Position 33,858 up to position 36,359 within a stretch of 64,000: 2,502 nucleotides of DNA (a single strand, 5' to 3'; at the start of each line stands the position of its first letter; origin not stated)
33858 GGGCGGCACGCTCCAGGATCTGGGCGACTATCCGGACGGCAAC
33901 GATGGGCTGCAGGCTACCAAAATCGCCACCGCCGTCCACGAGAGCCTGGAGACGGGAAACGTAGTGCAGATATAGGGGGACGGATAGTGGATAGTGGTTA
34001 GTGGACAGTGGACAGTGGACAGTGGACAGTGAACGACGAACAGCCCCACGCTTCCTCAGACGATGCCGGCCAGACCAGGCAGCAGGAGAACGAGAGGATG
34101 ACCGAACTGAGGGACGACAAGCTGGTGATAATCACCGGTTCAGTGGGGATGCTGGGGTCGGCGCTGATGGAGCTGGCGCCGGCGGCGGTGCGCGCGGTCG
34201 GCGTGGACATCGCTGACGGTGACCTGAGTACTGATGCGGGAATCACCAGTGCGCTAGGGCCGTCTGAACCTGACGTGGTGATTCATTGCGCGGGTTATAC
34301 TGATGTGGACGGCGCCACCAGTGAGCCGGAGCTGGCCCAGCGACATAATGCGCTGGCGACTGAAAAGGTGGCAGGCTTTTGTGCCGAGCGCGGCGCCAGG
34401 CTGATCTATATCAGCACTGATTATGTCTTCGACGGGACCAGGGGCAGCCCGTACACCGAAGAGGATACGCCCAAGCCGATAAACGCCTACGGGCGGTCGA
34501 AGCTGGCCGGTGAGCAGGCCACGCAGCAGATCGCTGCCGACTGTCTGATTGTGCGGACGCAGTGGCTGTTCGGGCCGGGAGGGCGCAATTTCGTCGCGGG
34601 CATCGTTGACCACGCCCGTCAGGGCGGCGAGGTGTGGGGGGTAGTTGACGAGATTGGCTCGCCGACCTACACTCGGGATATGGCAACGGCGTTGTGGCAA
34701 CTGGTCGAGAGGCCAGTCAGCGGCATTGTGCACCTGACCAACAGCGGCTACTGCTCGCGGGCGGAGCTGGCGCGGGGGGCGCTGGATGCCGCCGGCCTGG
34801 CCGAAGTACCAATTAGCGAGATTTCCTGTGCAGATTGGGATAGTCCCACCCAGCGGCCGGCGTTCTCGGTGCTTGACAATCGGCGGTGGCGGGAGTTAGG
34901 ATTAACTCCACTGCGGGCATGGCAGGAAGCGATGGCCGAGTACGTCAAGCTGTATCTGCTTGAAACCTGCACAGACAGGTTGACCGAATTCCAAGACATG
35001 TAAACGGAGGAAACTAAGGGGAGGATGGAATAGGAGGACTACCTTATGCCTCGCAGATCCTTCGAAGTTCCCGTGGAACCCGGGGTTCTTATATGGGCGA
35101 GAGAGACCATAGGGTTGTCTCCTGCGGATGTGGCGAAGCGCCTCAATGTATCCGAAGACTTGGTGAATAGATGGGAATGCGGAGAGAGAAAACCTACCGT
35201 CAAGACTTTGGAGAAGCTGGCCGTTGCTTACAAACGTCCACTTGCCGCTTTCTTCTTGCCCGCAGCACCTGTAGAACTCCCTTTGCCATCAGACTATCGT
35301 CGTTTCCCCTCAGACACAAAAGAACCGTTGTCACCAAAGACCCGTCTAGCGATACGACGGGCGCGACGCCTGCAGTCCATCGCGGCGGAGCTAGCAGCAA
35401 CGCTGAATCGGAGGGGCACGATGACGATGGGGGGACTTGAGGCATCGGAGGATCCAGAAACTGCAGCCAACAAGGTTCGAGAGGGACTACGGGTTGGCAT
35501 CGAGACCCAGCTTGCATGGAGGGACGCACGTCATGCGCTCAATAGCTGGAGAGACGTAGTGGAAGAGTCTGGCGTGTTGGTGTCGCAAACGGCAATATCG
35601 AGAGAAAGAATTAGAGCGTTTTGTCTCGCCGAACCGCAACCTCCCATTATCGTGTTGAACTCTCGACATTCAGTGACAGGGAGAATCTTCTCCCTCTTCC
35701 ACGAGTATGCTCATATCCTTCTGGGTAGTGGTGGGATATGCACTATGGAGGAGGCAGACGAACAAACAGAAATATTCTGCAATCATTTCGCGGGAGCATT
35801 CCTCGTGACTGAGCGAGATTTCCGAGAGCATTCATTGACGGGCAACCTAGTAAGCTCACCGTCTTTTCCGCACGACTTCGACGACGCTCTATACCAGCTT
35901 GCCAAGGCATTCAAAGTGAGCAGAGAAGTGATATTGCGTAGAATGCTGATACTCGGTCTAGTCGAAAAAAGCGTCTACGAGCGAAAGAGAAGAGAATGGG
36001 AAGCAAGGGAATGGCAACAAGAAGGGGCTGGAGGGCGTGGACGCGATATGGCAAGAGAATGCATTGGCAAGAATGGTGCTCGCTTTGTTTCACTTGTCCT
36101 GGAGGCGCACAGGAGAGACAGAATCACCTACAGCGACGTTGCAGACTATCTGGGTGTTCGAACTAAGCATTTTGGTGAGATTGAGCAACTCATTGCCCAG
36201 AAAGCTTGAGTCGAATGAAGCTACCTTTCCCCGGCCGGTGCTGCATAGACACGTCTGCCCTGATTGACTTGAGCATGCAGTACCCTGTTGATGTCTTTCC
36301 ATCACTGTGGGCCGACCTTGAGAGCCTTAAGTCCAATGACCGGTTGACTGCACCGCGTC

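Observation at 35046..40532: Two paralogous HTH_XRE-ImmA/IrrE(COG2856) + PIN-like (DUF4411-type) two-gene cassettes bracketing ahcY, followed by an SNase-like nuclease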

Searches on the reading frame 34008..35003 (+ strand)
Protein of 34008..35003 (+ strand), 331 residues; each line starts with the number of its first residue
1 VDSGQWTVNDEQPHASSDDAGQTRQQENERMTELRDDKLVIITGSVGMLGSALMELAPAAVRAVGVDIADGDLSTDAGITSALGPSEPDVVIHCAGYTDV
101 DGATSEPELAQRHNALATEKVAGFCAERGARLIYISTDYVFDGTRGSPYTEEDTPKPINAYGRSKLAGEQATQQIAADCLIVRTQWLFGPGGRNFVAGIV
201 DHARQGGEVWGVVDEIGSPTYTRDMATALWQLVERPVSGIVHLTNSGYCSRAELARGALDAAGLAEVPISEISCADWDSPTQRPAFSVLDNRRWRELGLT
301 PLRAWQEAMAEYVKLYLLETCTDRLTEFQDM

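Call 3: search_protein_families(library=pfam, proteins=[window:34008-35003:+], max_evalue=0.1)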
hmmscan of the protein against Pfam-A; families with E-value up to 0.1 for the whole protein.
window:34008-35003:+ (331 aa): 7 families
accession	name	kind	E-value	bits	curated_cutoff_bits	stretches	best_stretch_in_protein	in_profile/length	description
PF04321.23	RmlD_sub_bind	-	4.1e-80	269.3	27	1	40-315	3-284/287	RmlD substrate binding domain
PF01370.27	Epimerase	-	9.2e-26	91.2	20.9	1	40-239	1-231/240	NAD dependent epimerase/dehydratase family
PF16363.11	GDP_Man_Dehyd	-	9e-12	45.5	27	1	67-176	55-168/332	GDP-mannose 4,6 dehydratase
PF01073.25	3Beta_HSD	-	4.6e-08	32.9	22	1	64-227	44-223/280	3-beta hydroxysteroid dehydrogenase/isomerase family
PF07993.18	NAD_binding_4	-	5.4e-08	32.7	20.1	1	61-186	63-206/258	Male sterility protein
PF02719.21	Polysacc_synt_2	-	8.8e-07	28.8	20.2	1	71-177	61-154/293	Polysaccharide biosynthesis protein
PF13460.12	NAD_binding_10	-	0.00076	19.8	27.2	1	63-202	38-161/184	NAD(P)H-binding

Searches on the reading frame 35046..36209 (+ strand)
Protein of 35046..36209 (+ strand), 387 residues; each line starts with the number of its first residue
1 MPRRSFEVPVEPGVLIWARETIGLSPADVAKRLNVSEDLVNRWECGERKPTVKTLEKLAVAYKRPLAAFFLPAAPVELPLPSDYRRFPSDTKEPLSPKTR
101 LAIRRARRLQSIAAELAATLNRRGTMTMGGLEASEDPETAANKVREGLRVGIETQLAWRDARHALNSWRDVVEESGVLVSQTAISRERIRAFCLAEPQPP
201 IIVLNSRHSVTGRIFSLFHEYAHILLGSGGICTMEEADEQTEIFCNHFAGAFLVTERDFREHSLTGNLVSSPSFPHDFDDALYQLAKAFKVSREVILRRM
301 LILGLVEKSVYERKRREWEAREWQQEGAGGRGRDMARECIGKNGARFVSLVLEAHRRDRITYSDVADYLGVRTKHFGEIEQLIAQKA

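Call 3: search_protein_families(library=pfam, proteins=[window:35046-36209:+], max_evalue=0.1)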
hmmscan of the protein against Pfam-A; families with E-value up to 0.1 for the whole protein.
window:35046-36209:+ (387 aa): 11 families
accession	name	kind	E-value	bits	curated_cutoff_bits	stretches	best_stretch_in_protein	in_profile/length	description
PF06114.19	Peptidase_M78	-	5.8e-19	68.6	22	1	173-300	2-122/123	IrrE N-terminal-like domain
PF01381.28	HTH_3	-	1.7e-11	44.4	23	1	17-67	3-53/55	Helix-turn-helix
PF13560.12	HTH_31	-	1.6e-08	35.1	27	1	18-65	9-57/64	Helix-turn-helix domain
PF13384.12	HTH_23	-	9.9e-06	25.7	24.6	1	17-43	12-37/50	Homeodomain-like domain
PF24410.1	wHTH-HSP90_Na-assoc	-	0.0068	17.2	23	1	9-33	26-50/55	wHTH-Hsp90_Na associated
PF13542.12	HTH_Tnp_ISL3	-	0.0098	15.8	27.4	0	27-43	30-46/51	Helix-turn-helix domain of transposase family ISL3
PF13413.12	HTH_25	-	0.013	15.8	24.6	0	15-42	2-29/62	Helix-turn-helix domain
PF08281.18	Sigma70_r4_2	-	0.039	14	25.7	0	23-42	26-45/54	Sigma-70, region 4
PF13443.12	HTH_26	-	0.043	14.5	22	0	23-61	10-49/63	Cro/C1-type HTH DNA-binding domain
PF12728.13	HTH_17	-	0.083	13.6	27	0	24-43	2-21/51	Helix-turn-helix domain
PF08279.18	HTH_11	-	0.084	13.2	25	0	284-302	20-38/55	HTH domain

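Call 4: search_protein_families(library=padloc, proteins=[window:35046-36209:+], max_evalue=0.1)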
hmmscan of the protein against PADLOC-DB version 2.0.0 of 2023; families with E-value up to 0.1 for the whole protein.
window:35046-36209:+ (387 aa): 20 families
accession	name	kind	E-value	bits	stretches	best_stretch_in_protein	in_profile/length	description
PDLC03949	RmrA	-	4.2e-24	83.1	1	11-375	3-328/363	-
PDLC03952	RmrA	-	1e-19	68.7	1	12-325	24-324/395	-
PDLC03948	RmrA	-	1.2e-19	68.5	1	12-325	10-311/397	-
PDLC03944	RmrA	-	1.2e-18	65.3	1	18-325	14-305/384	-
PDLC03947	RmrA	-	7.5e-16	55.9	1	15-322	16-309/383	-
PDLC03945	RmrA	-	2.4e-15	54.6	2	171-312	165-302/394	-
PDLC03954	RmrA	-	3.5e-15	53.8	1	15-309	15-296/380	-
PDLC03946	RmrA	-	3.6e-15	53.6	1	15-384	7-336/357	-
PDLC03943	RmrA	-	1.3e-14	52.1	1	18-312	10-281/370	-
PDLC03951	RmrA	-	2.6e-14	51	1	15-327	13-309/400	-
PDLC03955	RmrA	-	1.6e-12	45.4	1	10-317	20-304/371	-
PDLC03953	RmrA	-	1.6e-09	35.5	2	17-155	12-148/373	-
PDLC03956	RmrA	-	2.2e-09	34.9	1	16-326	14-309/399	-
PDLC02926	HTH_VI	-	2.4e-07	28.9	1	18-73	9-64/92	-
PDLC04141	capP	-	8.6e-07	26.7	1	196-302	50-152/242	capP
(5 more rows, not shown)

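Call 5: search_protein_families(library=ncbifam, proteins=[window:35046-36209:+], max_evalue=0.1)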
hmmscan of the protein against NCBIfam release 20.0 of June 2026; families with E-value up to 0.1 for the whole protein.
window:35046-36209:+ (387 aa): 12 families
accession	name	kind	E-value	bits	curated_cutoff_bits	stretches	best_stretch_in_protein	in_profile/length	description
NF052239.1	antitox_spr1629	equivalog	5.9e-15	55.2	335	1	19-311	11-301/377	spr1629 family repressor/antitoxin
NF041951.1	phage_RstR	subfamily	1.7e-06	28.2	80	1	15-62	7-54/108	RstR family transcriptional repressor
TIGR00270.2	TIGR00270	equivalog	0.00058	19.7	110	1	18-58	83-123/159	multiprotein bridging factor aMBF1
NF047542.1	telomere_Tap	equivalog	0.0013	17.5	600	1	19-73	26-76/695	telomere-associated protein Tap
NF007257.0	PRK09706.1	subfamily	0.0066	16.3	101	1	19-62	14-57/135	transcriptional repressor DicA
NF040522.1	VC1465_fam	subfamily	0.008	16.2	70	1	18-49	4-35/111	VC1465 family Xer recombination activation factor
TIGR02612.1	mob_myst_A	hypoth_equivalog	0.02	14.7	122.6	1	17-72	32-89/150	mobile mystery protein A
TIGR03830.1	CxxCG_CxxCG_HTH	subfamily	0.022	14.5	61.8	1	18-55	73-110/127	type II TA system antitoxin MqsA family protein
NF007481.0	PRK10072.1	equivalog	0.048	14.2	110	0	19-57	42-80/96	HTH-type transcriptional regulator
NF041265.1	NadS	equivalog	0.065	13.5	60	0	19-64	39-84/94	NadS family protein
TIGR03070.1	couple_hipB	subfamily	0.071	13.1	71.65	0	18-55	10-47/58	type II toxin-antitoxin system Y4mF family antitoxin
TIGR01764.1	excise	domain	0.075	13.4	28.8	0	24-43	2-21/49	excisionase family DNA-binding protein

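Call 88: search_solved_structures(query=window:35046-36209:+, max_evalue=0.01, show_alignments=2)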
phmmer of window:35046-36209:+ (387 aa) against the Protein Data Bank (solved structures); distinct sequences matched with E-value up to 0.01: 2.
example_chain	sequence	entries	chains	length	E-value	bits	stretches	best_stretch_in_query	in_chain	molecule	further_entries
9vzy_A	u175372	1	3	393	1.5e-43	152.4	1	10-376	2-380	HTH cro/C1-type domain-containing protein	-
2mez_A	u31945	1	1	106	7e-05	25.2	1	15-58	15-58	Multiprotein Bridging Factor (MBP-like)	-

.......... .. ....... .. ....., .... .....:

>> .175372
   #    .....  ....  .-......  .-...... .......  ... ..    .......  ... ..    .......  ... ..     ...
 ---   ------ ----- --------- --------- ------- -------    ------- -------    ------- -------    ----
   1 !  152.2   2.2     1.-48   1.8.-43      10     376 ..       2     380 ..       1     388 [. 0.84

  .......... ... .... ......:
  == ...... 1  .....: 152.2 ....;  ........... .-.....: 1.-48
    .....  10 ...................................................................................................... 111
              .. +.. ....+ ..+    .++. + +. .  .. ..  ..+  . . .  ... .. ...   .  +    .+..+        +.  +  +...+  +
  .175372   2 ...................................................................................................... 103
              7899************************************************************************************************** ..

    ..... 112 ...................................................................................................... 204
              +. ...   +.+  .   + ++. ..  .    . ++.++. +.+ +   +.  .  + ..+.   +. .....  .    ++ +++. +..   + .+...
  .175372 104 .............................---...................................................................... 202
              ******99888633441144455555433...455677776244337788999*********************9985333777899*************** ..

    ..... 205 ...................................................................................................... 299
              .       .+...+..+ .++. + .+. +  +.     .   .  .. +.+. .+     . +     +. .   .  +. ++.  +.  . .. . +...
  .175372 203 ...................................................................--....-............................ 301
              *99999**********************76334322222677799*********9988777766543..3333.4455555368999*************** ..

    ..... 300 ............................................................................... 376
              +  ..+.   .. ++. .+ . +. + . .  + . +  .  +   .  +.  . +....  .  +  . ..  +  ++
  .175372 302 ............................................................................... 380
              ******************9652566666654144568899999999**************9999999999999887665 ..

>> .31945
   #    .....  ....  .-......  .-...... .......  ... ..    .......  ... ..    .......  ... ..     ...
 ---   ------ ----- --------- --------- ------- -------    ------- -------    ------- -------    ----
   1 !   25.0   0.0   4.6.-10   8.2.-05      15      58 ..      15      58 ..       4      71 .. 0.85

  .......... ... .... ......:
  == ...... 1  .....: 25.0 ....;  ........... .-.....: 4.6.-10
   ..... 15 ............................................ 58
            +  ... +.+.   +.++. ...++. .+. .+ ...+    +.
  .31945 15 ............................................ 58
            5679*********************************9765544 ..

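Call 113: search_protein_families(library=phrogs, proteins=[window:35046-36209:+], max_evalue=0.001)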
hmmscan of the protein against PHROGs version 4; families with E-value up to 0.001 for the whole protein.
window:35046-36209:+ (387 aa): 12 families
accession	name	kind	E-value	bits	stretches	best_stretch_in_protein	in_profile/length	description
phrog_2439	-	transcription regulation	4.3e-53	181.5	1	8-325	5-302/367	transcriptional regulator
phrog_87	-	other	3.3e-10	41.1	1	172-304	47-165/227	metallo-protease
phrog_2104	-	unknown function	1.8e-09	38.7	1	18-66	47-95/103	-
phrog_8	-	transcription regulation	5.1e-09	37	1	19-114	166-251/346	transcriptional regulator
phrog_4836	-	transcription regulation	4.2e-07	30.7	1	18-55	83-120/194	CII-like regulator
phrog_1373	-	transcription regulation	6.9e-07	30.4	1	18-67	71-120/166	transcriptional regulator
phrog_7241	-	transcription regulation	6.7e-06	27.2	1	19-66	70-117/122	transcriptional regulator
phrog_2328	-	transcription regulation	9.2e-05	23.2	1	18-66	23-71/128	transcriptional repressor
phrog_5823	-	transcription regulation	0.0001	22.6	1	18-69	14-66/404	transcriptional regulator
phrog_4739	-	unknown function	0.00022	21.9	1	18-59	75-116/167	-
phrog_3949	-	transcription regulation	0.00044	21.3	1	27-73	30-76/161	transcriptional repressor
phrog_2967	-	transcription regulation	0.00075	20.1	0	18-63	18-63/225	transcriptional regulator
